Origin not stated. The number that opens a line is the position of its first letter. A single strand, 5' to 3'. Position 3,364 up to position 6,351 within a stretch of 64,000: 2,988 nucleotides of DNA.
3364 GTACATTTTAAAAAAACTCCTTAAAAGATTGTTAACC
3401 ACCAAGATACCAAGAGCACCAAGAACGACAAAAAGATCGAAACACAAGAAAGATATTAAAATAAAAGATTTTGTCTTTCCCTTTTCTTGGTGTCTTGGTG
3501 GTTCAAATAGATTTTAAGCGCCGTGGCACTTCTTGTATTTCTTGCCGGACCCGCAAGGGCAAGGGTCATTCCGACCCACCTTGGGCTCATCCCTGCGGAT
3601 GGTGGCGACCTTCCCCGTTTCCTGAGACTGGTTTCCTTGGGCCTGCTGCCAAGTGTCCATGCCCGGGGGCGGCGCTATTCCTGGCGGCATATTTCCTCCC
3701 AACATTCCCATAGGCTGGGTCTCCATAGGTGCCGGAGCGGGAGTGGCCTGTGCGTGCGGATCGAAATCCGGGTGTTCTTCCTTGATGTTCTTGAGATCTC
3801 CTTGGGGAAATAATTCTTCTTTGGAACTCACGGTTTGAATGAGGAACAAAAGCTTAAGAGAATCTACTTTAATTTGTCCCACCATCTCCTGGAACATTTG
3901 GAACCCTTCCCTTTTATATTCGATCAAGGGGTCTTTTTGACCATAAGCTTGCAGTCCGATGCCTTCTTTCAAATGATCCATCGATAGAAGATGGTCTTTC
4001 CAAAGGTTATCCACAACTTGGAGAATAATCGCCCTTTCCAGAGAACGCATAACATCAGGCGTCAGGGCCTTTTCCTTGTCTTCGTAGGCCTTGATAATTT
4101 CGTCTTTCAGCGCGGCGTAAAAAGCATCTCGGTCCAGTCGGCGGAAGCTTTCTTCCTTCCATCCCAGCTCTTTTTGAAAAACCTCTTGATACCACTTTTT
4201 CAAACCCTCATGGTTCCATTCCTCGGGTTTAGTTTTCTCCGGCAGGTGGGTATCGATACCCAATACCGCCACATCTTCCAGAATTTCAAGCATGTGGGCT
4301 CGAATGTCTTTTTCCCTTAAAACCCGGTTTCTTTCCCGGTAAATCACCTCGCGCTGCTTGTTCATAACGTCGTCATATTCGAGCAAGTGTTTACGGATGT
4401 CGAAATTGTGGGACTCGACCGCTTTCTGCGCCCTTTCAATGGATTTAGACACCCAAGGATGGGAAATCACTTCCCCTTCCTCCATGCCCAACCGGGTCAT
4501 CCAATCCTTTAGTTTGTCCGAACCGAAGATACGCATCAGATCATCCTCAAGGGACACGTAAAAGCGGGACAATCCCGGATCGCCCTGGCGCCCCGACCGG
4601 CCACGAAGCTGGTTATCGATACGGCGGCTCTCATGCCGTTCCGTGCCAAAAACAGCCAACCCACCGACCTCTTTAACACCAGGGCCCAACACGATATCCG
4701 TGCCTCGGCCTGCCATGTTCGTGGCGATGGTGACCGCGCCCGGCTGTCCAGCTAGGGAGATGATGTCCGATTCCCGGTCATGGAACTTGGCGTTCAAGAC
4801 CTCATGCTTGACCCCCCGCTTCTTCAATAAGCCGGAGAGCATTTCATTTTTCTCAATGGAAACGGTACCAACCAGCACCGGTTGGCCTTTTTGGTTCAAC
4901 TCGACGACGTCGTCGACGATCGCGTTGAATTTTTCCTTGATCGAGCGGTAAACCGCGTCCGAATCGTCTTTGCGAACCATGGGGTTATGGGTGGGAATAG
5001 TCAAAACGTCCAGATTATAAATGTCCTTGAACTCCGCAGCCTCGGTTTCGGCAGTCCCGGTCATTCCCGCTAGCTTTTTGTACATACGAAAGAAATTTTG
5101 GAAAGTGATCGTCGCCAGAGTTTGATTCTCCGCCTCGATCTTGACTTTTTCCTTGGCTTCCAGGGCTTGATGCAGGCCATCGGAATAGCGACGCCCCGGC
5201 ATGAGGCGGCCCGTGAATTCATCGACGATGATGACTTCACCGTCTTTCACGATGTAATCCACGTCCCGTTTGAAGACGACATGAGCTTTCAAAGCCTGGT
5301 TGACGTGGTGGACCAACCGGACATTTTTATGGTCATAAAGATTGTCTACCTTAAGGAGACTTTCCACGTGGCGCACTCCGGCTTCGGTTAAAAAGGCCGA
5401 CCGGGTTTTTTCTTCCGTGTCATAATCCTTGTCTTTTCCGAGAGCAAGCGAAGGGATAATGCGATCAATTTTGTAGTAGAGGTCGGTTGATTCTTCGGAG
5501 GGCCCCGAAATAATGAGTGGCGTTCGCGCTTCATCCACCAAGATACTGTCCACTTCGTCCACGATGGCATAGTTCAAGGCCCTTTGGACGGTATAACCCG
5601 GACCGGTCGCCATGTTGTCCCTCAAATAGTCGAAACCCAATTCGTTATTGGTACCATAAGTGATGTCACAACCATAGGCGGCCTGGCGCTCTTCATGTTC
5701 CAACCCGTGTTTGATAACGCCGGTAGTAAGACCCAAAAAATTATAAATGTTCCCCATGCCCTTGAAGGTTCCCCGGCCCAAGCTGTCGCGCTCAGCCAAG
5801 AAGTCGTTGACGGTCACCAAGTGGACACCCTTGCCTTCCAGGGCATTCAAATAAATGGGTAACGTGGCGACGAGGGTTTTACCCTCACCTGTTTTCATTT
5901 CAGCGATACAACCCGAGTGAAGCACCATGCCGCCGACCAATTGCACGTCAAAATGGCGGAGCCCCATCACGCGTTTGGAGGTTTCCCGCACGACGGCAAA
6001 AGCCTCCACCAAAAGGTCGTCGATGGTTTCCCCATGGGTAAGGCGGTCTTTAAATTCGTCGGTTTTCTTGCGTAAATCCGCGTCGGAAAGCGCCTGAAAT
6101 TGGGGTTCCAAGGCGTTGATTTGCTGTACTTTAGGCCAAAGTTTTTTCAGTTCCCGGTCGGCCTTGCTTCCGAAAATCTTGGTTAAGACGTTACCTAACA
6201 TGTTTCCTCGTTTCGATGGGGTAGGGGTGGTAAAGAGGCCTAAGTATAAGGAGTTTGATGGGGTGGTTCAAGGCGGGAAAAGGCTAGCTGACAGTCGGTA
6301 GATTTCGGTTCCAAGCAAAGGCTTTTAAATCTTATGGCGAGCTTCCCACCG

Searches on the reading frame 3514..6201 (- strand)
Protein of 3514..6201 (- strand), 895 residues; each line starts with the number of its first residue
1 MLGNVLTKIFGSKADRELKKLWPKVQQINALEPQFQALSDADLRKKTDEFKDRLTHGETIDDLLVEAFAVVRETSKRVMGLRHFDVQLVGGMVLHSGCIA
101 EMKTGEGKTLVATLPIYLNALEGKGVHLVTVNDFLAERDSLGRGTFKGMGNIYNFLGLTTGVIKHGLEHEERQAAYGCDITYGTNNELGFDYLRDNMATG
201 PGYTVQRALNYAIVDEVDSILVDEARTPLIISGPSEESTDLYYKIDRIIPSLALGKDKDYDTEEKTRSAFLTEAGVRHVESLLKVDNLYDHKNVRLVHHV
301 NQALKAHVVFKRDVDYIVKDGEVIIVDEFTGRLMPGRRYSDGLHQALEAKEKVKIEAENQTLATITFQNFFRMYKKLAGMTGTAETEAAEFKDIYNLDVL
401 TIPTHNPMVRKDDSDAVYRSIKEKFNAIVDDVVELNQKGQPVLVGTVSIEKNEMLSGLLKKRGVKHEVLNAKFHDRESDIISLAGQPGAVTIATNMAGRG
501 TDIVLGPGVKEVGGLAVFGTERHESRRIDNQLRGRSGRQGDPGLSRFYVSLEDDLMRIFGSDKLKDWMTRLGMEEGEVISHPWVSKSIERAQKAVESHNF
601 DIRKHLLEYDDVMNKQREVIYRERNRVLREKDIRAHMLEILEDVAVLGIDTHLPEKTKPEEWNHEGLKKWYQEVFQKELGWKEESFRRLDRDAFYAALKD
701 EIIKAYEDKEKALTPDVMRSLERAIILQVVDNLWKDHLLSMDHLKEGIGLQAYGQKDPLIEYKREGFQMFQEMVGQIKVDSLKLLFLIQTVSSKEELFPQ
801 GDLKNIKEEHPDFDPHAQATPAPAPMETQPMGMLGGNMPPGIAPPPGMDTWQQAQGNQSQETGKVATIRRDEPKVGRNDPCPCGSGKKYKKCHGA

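Call 68: search_protein_families(library=ncbifam, proteins=[window:3514-6201:-], max_evalue=0.00001)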
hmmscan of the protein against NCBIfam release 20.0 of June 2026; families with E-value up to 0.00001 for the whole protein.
window:3514-6201:- (895 aa): 14 families
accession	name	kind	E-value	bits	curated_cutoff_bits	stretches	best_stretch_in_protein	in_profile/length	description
NF009538.1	PRK12904.1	equivalog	0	1210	814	2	6-507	2-492/814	preprotein translocase subunit SecA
TIGR00963.1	secA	equivalog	0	1093.4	800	2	28-506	1-473/787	preprotein translocase subunit SecA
NF006630.0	PRK09200.1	subfamily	4.7e-296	984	862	1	12-795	8-781/789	preprotein translocase subunit SecA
NF009536.0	PRK12901.1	equivalog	5.5e-295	981.7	1493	4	284-713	476-901/1118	preprotein translocase subunit SecA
TIGR04397.1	SecA2_Bac_anthr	exception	4.2e-290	964.4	1085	1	8-781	3-766/774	accessory Sec system translocase SecA2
TIGR03714.1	secA2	equivalog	2.9e-239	796.3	930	1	17-778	5-762/762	accessory Sec system translocase SecA2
NF012136.0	SecA2_Lm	equivalog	1.4e-211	704.6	1100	1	26-773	19-753/776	accessory Sec system translocase SecA2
TIGR04221.1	SecA2_Mycobac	equivalog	4.2e-185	617.1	725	2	6-640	5-629/762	accessory Sec system translocase SecA2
NF004088.0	PRK05590.1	equivalog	3.2e-11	43.8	140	1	864-894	134-164/166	hypothetical protein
NF007704.0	PRK10396.1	equivalog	2.9e-08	33.9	149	1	861-892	188-218/221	hypothetical protein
NF002449.0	PRK01617.1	equivalog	1.3e-07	32.1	141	1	872-894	131-153/154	hypothetical protein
TIGR04102.1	SWIM_PBPRA1643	hypoth_equivalog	3.3e-07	30.7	68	1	873-893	87-107/108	PBPRA1643 family SWIM/SEC-C metal-binding motif protein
NF002592.0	PRK02250.1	equivalog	3.5e-07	30.5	158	1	871-894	144-167/167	hypothetical protein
NF001213.0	PRK00183.1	equivalog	7e-06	26.2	158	0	874-893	133-152/157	hypothetical protein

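Call 69: list_cluster_members(proteins=[window:3517-6201:-, window:6834-8867:-])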
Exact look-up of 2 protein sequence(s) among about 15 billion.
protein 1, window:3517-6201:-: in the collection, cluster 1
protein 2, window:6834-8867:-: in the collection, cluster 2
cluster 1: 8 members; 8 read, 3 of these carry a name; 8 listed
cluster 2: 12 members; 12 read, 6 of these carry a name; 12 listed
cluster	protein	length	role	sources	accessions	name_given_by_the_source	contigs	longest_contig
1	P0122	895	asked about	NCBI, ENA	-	-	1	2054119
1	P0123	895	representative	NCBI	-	-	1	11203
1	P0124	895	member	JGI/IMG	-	preprotein translocase subunit SecA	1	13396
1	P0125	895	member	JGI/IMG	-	preprotein translocase subunit SecA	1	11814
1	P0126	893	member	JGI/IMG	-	preprotein translocase subunit SecA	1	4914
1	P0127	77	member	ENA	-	-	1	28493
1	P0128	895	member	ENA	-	-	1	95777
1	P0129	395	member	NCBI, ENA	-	-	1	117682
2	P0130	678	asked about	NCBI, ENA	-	-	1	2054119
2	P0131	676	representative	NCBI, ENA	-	-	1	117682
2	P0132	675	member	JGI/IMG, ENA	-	DNA ligase (NAD+)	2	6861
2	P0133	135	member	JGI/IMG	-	DNA ligase (NAD+)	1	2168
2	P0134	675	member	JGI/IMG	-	DNA ligase (NAD+)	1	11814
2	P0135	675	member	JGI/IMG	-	DNA ligase (NAD+)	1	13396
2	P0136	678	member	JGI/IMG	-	DNA ligase (NAD+)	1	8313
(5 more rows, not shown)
